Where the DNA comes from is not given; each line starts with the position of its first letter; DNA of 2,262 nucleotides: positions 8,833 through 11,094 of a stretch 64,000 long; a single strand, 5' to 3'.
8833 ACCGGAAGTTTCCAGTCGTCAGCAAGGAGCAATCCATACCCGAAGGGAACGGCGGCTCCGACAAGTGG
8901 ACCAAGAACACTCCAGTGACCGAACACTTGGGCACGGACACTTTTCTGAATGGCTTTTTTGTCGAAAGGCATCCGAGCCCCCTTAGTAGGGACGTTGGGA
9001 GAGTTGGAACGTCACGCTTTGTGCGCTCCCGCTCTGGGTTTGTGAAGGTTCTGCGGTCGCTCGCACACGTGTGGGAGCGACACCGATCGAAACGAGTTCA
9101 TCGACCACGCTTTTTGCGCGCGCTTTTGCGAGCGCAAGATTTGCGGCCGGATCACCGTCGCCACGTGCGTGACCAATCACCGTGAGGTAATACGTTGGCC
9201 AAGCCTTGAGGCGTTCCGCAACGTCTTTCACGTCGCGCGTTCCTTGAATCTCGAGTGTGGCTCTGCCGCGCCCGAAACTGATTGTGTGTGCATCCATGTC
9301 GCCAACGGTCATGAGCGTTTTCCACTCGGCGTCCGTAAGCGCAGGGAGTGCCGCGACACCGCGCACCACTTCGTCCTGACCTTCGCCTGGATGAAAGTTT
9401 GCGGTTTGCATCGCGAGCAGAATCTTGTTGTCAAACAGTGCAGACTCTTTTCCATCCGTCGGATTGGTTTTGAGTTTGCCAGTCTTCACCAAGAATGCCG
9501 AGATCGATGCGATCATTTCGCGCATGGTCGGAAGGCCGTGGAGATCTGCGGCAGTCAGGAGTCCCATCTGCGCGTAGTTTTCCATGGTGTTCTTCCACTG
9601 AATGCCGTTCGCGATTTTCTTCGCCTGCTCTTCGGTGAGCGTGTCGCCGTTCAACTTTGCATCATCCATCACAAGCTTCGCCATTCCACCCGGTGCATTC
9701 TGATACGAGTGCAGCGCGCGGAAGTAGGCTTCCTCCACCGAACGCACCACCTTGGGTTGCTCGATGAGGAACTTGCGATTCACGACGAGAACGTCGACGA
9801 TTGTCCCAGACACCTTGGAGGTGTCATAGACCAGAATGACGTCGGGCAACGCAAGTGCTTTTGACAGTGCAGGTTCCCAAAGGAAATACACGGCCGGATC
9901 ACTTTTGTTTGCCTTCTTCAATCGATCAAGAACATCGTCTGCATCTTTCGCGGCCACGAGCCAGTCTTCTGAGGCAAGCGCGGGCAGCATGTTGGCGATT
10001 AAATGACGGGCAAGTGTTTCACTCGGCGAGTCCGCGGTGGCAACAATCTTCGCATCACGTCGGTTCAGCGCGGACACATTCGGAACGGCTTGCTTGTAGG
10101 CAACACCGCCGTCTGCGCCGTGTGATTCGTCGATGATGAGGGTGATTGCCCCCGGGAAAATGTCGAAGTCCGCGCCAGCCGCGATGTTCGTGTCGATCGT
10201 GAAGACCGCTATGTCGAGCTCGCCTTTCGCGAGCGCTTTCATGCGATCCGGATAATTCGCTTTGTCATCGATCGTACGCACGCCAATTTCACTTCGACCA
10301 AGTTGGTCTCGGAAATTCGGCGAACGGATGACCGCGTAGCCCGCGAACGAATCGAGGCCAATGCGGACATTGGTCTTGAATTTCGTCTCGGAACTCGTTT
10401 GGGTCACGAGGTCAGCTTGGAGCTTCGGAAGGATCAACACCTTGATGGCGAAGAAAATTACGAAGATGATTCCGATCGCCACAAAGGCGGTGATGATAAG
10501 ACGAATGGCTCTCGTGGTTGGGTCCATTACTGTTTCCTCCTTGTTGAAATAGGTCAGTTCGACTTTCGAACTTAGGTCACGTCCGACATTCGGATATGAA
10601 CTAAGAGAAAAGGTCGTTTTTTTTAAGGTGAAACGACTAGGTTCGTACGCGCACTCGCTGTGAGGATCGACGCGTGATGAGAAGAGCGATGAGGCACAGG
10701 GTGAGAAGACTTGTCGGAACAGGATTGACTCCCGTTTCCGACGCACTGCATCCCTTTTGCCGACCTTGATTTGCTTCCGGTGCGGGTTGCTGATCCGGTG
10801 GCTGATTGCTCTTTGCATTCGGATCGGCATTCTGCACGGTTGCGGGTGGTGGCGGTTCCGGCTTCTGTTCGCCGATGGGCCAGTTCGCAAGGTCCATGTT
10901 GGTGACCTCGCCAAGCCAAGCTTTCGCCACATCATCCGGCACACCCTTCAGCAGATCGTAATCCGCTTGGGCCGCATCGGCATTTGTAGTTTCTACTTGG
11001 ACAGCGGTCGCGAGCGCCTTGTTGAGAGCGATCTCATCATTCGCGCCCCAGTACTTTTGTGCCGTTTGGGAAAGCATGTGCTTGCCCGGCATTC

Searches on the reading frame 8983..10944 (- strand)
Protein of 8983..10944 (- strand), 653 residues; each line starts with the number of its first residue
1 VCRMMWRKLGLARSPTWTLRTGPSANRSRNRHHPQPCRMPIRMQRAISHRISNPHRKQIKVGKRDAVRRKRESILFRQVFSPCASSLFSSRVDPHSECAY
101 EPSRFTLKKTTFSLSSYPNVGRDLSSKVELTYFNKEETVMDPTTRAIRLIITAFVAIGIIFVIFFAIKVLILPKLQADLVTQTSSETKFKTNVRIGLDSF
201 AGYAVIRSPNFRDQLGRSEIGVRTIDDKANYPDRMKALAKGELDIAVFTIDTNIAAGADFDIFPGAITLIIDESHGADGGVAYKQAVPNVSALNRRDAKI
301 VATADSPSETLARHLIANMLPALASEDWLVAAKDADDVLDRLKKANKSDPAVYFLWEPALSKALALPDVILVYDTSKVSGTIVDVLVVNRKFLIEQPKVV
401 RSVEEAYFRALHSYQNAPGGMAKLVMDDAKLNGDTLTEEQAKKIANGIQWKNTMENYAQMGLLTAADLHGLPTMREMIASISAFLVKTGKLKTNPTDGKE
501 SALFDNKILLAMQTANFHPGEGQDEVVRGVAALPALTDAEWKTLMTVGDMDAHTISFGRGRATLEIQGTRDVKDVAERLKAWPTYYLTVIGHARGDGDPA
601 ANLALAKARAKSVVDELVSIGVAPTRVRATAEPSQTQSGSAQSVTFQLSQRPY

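Call 11: search_protein_families(library=pfam, proteins=[window:8983-10944:-], max_evalue=0.001)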
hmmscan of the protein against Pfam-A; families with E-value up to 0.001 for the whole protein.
window:8983-10944:- (653 aa): 1 family
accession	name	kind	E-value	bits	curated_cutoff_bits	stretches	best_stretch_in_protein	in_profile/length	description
PF00691.25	OmpA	-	8.5e-10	39.3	27.2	1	557-632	2-79/98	OmpA family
